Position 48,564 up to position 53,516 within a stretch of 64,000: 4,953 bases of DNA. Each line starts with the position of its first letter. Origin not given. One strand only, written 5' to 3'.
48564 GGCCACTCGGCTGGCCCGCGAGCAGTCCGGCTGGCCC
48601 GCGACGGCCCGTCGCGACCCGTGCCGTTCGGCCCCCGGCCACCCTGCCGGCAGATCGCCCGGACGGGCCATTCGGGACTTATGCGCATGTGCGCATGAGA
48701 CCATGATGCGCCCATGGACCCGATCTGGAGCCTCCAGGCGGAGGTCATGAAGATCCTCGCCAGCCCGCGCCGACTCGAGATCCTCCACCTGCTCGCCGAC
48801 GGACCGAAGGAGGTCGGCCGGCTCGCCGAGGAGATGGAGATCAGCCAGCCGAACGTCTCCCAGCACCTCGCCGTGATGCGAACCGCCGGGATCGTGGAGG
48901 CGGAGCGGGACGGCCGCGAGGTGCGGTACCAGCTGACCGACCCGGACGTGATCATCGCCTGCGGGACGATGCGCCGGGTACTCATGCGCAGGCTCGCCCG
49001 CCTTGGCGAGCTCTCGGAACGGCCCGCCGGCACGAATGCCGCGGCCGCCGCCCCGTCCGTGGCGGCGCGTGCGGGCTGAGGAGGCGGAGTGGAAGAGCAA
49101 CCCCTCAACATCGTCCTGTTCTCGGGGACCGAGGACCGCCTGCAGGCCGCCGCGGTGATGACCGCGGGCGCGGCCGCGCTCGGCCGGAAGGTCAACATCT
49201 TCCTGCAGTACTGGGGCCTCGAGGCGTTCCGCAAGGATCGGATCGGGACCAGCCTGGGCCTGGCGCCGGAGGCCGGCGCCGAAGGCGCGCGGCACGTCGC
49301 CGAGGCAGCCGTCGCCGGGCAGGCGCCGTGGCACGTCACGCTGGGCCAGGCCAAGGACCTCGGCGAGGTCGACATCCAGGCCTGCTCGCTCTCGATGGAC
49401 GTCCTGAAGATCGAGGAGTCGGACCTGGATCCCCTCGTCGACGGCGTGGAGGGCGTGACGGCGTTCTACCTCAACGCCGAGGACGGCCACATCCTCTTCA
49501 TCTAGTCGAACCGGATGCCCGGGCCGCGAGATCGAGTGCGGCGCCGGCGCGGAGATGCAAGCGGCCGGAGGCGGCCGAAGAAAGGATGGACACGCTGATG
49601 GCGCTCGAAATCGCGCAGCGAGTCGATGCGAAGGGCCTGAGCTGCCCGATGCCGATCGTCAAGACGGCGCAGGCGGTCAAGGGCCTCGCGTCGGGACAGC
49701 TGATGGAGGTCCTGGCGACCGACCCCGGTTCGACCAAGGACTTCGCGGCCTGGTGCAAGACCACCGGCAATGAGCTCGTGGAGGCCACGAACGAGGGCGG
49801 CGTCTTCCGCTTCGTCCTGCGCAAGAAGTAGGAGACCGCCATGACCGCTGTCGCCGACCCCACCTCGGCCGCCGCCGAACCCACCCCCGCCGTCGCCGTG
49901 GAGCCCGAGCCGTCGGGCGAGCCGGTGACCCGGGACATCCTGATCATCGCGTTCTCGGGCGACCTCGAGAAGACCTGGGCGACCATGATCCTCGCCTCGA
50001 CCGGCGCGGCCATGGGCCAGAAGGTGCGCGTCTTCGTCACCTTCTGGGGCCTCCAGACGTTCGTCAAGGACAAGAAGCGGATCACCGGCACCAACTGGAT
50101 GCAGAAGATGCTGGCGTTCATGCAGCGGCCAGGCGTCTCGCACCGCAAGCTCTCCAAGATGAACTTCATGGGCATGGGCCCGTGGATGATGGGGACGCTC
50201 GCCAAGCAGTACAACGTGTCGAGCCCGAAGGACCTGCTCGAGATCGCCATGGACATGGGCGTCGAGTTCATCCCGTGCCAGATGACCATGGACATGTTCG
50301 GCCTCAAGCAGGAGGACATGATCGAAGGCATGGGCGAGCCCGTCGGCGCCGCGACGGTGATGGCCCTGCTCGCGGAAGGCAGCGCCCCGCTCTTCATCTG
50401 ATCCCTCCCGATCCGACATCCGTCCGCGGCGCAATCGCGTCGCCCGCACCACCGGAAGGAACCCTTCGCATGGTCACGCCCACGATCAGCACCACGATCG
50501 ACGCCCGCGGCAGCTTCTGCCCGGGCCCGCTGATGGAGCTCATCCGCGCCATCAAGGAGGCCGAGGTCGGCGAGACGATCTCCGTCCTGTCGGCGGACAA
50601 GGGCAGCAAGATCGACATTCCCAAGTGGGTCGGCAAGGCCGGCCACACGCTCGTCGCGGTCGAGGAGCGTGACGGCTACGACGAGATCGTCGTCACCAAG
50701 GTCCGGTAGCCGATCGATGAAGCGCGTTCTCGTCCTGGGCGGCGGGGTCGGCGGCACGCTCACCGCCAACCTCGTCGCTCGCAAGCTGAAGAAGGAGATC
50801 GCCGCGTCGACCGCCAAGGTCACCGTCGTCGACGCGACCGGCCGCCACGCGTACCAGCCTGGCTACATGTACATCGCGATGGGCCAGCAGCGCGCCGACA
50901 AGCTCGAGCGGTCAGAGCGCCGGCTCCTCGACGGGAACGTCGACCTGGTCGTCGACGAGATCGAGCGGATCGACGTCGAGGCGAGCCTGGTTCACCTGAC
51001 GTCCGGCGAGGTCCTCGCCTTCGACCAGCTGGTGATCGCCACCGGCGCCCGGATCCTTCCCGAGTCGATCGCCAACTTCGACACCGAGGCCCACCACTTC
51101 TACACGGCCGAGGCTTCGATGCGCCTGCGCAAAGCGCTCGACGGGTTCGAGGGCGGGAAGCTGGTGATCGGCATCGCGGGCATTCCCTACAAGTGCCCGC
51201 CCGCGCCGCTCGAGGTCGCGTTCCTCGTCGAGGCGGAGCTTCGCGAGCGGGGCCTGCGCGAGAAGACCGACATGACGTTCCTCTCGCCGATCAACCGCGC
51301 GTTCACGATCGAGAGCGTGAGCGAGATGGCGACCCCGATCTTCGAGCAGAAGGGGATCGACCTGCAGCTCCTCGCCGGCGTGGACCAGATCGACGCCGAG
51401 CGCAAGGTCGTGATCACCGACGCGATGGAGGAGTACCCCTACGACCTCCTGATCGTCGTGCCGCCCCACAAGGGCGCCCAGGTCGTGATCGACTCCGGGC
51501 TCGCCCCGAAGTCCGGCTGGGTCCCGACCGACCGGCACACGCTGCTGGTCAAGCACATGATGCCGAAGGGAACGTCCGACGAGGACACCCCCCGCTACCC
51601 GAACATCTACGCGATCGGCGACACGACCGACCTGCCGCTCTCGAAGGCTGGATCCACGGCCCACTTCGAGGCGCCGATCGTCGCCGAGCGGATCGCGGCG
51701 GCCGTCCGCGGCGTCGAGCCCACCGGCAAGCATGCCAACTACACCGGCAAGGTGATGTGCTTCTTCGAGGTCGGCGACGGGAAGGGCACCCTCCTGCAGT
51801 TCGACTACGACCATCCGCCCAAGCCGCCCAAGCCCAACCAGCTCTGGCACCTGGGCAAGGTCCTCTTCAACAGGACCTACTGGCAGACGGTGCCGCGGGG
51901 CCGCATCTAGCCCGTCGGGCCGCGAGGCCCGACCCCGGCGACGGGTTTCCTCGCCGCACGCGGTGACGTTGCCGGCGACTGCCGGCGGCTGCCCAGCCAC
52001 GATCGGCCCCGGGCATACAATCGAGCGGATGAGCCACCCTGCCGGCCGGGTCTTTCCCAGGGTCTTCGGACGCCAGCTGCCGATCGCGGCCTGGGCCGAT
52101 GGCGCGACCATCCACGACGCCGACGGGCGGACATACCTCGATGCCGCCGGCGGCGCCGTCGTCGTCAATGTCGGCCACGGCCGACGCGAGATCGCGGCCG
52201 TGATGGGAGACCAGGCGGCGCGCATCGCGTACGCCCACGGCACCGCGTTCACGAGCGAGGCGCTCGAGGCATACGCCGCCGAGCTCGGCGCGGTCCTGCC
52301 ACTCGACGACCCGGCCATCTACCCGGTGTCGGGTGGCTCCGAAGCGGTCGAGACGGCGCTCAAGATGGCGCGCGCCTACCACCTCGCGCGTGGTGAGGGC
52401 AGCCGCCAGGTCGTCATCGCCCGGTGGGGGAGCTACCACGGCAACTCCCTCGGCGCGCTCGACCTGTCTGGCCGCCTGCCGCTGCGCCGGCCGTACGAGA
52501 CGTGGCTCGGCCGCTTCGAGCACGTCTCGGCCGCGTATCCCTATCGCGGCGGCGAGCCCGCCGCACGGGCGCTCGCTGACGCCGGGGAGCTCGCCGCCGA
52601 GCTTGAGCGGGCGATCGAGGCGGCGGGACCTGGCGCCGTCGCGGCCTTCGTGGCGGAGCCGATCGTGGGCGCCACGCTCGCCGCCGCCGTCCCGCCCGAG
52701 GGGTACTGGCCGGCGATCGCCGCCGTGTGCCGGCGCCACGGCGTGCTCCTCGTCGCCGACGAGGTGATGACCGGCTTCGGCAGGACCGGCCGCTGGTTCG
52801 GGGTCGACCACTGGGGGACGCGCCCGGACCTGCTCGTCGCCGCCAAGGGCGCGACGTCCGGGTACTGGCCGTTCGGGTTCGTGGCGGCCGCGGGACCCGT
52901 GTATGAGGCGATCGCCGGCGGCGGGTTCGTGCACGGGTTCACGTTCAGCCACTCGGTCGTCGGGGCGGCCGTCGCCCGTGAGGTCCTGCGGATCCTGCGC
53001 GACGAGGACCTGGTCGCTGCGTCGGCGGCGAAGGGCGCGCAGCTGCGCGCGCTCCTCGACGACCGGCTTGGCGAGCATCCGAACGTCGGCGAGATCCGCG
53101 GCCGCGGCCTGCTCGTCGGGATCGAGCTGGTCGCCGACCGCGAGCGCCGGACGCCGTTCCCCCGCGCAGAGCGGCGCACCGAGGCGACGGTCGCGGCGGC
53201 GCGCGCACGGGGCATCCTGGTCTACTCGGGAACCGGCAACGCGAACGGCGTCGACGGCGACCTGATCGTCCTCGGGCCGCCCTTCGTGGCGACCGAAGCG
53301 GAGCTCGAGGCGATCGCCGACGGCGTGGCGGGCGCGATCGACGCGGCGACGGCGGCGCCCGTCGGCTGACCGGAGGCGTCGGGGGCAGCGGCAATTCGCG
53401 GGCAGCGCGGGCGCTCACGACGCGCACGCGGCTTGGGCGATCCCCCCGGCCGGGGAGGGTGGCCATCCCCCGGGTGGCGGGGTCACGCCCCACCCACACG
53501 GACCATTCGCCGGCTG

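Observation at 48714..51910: ArsR-DsrE-TusA-DsrE2-TusA-SQR sulfur-relay operon directly behind hypE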

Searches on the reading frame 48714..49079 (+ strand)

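Call 3: search_protein_families(library=pfam, proteins=[window:48714-49079:+], max_evalue=0.01)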
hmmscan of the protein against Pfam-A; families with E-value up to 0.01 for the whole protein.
window:48714-49079:+ (121 aa): 18 families
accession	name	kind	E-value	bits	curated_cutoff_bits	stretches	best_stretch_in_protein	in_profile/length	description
PF01022.26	HTH_5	-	4.6e-17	62.1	22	1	17-62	1-46/47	Bacterial regulatory protein, arsR family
PF12840.13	HTH_20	-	5.9e-11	42.6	27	1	15-62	1-49/51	Helix-turn-helix domain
PF12802.13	MarR_2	-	3e-08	34.1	27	1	18-68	5-60/61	MarR family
PF25212.1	HVO_A0114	-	1.3e-07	31.7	27.6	1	10-71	14-76/84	HVO_A0114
PF01978.25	TrmB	-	1.6e-05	25.1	25.6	1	25-77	16-67/68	Sugar-specific transcriptional regulator TrmB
PF25213.1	HVO_A0261_N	-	2.5e-05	24.5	35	1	12-76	5-65/86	HVO_A0261 N-terminal domain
PF24034.1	DUF7343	-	4.8e-05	23.6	27.6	1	35-69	22-56/62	Domain of unknown function (DUF7343)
PF24035.1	DUF7344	-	6.5e-05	23.7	27.8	0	13-41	2-30/76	Domain of unknown function (DUF7344)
PF02082.26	Rrf2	-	0.00013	22.6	30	1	29-82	21-73/132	Iron-dependent Transcriptional regulator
PF09339.16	HTH_IclR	-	0.00015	21.9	22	1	21-63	6-50/52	IclR helix-turn-helix domain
PF13463.12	HTH_27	-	0.0002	22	22.2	1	19-76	4-66/68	Winged helix DNA-binding domain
PF24270.1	HTH_Cmi2_C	-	0.0003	21.4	27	1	22-66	79-123/125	Cmi2, C-terminal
PF07848.18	PaaX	-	0.0015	19.2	24.8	0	36-76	28-68/70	PaaX-like protein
PF00196.25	GerE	-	0.0016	18.5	23.5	1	17-55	4-41/57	Bacterial regulatory proteins, luxR family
PF08100.18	Dimerisation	-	0.002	18.3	25.6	1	12-76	19-85/93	O-methyltransferase dimerisation domain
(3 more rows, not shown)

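Call 4: search_protein_families(library=ncbifam, proteins=[window:48714-49079:+], max_evalue=0.01)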
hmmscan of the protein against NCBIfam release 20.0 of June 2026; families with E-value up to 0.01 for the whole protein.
window:48714-49079:+ (121 aa): 17 families
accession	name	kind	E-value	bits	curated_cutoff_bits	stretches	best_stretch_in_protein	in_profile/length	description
NF033788.1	HTH_metalloreg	subfamily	8.1e-26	89.7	55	1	9-79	2-73/77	metalloregulator ArsR/SmtB family transcription factor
NF047906.1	CdPbTransRegCmtR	equivalog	9.2e-18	64.1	150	1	11-89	14-92/104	Cd(II)/Pb(II)-sensing metalloregulatory transcriptional regulator CmtR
NF040642.1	sulf_sens_BigR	equivalog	3.1e-16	59.2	155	1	9-77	11-79/95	sulfite-sensing transcriptional repressor BigR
NF033789.1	repress_SdpR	subfamily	9.6e-16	57.5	100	1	11-75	1-65/79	autorepressor SdpR family transcription factor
NF045707.1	Dbac_1936_reg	equivalog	1.7e-14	53.6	115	1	8-89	7-88/99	ArsR/SmtB-type metalloregulator TsoR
NF041413.1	ArsR_Rv2640c_fam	equivalog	2.2e-09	37.7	155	1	12-79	36-105/118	Rv2640c family ArsR-like transcriptional regulator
NF007528.0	PRK10141.1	subfamily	3.3e-09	36.6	97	1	10-75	8-74/117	metalloregulator ArsR/SmtB family transcription factor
NF052532.1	TransRegPagRBaca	equivalog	1.1e-07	31.9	170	1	8-79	17-88/99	transcriptional repressor PagR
TIGR01884.1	cas_HTH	subfamily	2.6e-07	30.2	60.2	1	10-76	134-200/202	CRISPR-associated CARF protein Csa3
NF053755.1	MsvR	equivalog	2.7e-07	30.5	220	1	10-71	5-66/236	transcriptional factor MsvR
NF053602.1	Phr_regulator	exception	3.5e-05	23.5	320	1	11-63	5-57/191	heat shock transcription regulator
NF038251.1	AdcR_fam_Zn_TF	equivalog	0.00056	20.2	175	1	22-82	40-103/143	zinc-dependent MarR family transcriptional regulator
NF053665.1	TransRegDtxRActin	equivalog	0.003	17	290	1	36-89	29-79/233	iron-dependent transcriptional repressor DtxR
TIGR02716.1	C20_methyl_CrtF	equivalog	0.0033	16.5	276.1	1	16-67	8-59/306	bacteriochlorophyllide d C-20 methyltransferase BchU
NF041396.1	TranRegLrp_Halo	equivalog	0.0035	17.2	190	1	24-63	12-51/149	HTH-type transcriptional regulator Lrp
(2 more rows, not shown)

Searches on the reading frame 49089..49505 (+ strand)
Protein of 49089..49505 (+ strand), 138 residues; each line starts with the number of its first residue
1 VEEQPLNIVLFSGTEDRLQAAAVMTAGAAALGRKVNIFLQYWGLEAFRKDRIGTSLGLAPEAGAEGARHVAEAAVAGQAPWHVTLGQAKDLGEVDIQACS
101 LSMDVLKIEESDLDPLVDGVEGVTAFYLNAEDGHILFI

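Call 3: search_protein_families(library=pfam, proteins=[window:49089-49505:+], max_evalue=0.01)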
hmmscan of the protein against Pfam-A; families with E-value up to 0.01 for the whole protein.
window:49089-49505:+ (138 aa): 2 families
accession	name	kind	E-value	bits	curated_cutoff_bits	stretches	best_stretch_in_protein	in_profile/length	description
PF13686.11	DrsE_2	-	1.6e-15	57.9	25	2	4-51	3-50/156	DsrE/DsrF/DrsH-like family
PF02635.20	DsrE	-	0.003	18.2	22.7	1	15-122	14-97/116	DsrE/DsrF-like family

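Call 4: search_protein_families(library=ncbifam, proteins=[window:49089-49505:+], max_evalue=0.01)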
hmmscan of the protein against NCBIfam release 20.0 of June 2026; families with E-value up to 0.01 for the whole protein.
window:49089-49505:+ (138 aa): 1 family
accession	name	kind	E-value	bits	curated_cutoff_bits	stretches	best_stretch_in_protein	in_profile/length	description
NF047629.1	SulfCarrDsrE2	equivalog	5e-07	30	210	1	1-51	1-51/159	sulfur carrier protein DsrE2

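Call 23: search_solved_structures(query=window:49089-49502:+, max_evalue=1, show_alignments=2)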
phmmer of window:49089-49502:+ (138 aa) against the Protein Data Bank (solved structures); distinct sequences matched with E-value up to 1: 9.
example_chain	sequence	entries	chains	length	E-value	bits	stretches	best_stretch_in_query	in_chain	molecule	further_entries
2qs7_A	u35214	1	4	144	2.3e-22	82.8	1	3-138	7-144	Uncharacterized protein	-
3pnx_A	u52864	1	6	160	6.3e-06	29.7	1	1-49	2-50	Putative sulfurtransferase dsrE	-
9ivn_A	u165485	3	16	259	0.00072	23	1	22-113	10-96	Short-chain dehydrogenase/reductase SDR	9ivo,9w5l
9w5p_A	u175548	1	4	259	0.0039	20.6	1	22-113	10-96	Short-chain dehydrogenase/reductase SDR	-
9jdt_A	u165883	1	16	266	0.0043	20.5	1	22-113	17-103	Short-chain dehydrogenase/reductase SDR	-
5zda_A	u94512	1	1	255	0.17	15.4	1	22-88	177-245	poly ADP-ribose glycohydrolase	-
5zdb_A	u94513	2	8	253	0.17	15.3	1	22-88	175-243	Poly ADP-ribose glycohydrolase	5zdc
5zdd_A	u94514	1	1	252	0.17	15.3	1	22-88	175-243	Poly ADP-ribose glycohydrolase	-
5zde_C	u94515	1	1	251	0.18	15.3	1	22-88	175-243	Poly ADP-ribose glycohydrolase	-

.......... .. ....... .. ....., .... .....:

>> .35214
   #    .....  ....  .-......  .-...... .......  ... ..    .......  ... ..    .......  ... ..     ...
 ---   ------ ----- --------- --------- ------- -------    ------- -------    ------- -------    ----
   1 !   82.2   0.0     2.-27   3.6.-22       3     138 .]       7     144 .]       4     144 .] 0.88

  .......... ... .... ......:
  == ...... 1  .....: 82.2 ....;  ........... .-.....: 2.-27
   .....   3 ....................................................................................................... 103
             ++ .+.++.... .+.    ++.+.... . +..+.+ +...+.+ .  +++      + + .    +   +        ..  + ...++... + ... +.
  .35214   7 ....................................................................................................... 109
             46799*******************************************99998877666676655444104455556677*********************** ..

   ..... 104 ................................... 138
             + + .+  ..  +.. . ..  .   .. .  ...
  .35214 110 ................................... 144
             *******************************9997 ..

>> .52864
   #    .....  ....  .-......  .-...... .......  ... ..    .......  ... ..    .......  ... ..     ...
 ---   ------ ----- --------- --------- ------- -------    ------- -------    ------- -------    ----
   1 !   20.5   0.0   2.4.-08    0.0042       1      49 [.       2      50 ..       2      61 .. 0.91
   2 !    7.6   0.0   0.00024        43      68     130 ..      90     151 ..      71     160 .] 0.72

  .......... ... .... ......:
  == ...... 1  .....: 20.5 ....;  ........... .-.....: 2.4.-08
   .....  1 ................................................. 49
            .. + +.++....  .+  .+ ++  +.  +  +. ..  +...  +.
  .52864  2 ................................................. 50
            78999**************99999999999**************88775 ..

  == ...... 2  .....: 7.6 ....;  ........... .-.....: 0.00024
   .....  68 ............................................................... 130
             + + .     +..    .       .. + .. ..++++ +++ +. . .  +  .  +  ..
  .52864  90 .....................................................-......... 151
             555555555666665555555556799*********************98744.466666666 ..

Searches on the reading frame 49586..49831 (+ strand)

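Call 3: search_protein_families(library=pfam, proteins=[window:49586-49831:+], max_evalue=0.01)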
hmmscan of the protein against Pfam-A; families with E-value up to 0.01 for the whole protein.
window:49586-49831:+ (81 aa): 1 family
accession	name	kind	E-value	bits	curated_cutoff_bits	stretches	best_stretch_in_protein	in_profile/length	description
PF01206.22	TusA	-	1.5e-24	86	28.6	1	12-80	2-70/70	Sulfurtransferase TusA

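Call 4: search_protein_families(library=ncbifam, proteins=[window:49586-49831:+], max_evalue=0.01)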
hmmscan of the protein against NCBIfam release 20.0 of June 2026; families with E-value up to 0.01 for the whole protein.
window:49586-49831:+ (81 aa): 4 families
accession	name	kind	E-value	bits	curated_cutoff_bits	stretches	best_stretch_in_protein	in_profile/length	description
NF001423.0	PRK00299.1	equivalog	2.9e-15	55.9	78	1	8-81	7-80/82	sulfurtransferase TusA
NF008242.0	PRK11018.1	equivalog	5.8e-11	41.9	79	1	9-80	7-78/78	sulfurtransferase-like selenium metabolism protein YedF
TIGR03527.1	selenium_YedF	equivalog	3e-06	27.2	110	1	13-80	1-68/194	sulfurtransferase-like selenium metabolism protein YedF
NF049973.1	radical_Rv1681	equivalog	4.1e-05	22.7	380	1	25-70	3-48/326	Rv1681 family radical SAM protein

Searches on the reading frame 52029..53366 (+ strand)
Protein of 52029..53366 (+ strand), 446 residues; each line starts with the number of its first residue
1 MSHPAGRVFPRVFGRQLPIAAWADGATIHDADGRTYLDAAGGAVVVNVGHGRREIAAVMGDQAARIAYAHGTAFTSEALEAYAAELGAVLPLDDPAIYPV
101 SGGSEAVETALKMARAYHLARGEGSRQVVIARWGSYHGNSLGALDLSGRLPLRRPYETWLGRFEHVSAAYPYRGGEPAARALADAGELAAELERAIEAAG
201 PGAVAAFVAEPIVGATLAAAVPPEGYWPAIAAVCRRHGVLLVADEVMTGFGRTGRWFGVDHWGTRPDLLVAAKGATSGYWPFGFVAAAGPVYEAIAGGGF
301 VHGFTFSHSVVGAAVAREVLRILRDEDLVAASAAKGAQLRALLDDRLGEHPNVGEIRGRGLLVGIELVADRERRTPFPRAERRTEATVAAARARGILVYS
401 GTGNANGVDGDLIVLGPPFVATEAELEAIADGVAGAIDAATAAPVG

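Call 51: search_protein_families(library=ncbifam, proteins=[window:52029-53366:+], max_evalue=0.00001)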
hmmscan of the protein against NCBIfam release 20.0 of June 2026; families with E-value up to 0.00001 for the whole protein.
window:52029-53366:+ (446 aa): 69 families (the best 25 are shown)
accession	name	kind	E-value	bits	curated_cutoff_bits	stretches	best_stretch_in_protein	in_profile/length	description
NF005685.0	PRK07483.1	equivalog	9.7e-131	436.6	485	1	7-443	3-441/444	aspartate aminotransferase family protein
NF005375.0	PRK06917.1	equivalog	4e-110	368.6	535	1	14-437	12-436/448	aspartate aminotransferase family protein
NF005683.0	PRK07481.1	subfamily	8.5e-96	321.7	575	1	21-440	33-450/453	hypothetical protein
NF005682.0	PRK07480.1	subfamily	1e-92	311.3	510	1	21-442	40-454/459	aminotransferase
NF005102.0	PRK06541.1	equivalog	2.5e-90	303.2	574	1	16-439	34-455/460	aspartate aminotransferase family protein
NF005684.0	PRK07482.1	subfamily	1.2e-88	297.7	687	1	19-440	35-455/464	hypothetical protein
NF005812.0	PRK07678.1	subfamily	2.8e-87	293.2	488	1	19-438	32-448/451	aminotransferase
NF004767.0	PRK06105.1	subfamily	5.4e-87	292.2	517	1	21-442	35-452/460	aminotransferase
NF005447.0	PRK07036.1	equivalog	7.4e-86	288.7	618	1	21-440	40-455/468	aminotransferase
NF004625.0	PRK05965.1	subfamily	2.8e-77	260.4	729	1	21-441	33-449/460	hypothetical protein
NF004718.0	PRK06062.1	subfamily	7.4e-75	252.2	472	1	20-439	42-448/454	hypothetical protein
NF052567.1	OmAmTferAptACaul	equivalog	1.5e-70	238.1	500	1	15-438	17-429/431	omega-aminotransferase AptA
TIGR00508.1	bioA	equivalog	2.2e-70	237.4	405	1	22-437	19-418/419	adenosylmethionine--8-amino-7-oxononanoate transaminase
NF041821.1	daptide_amino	equivalog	5.1e-69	232.8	450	1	14-437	11-404/405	daptide-type RiPP biosynthesis aminotransferase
NF009068.0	PRK12403.1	equivalog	6.6e-67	226.3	817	1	23-440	43-453/460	aspartate aminotransferase family protein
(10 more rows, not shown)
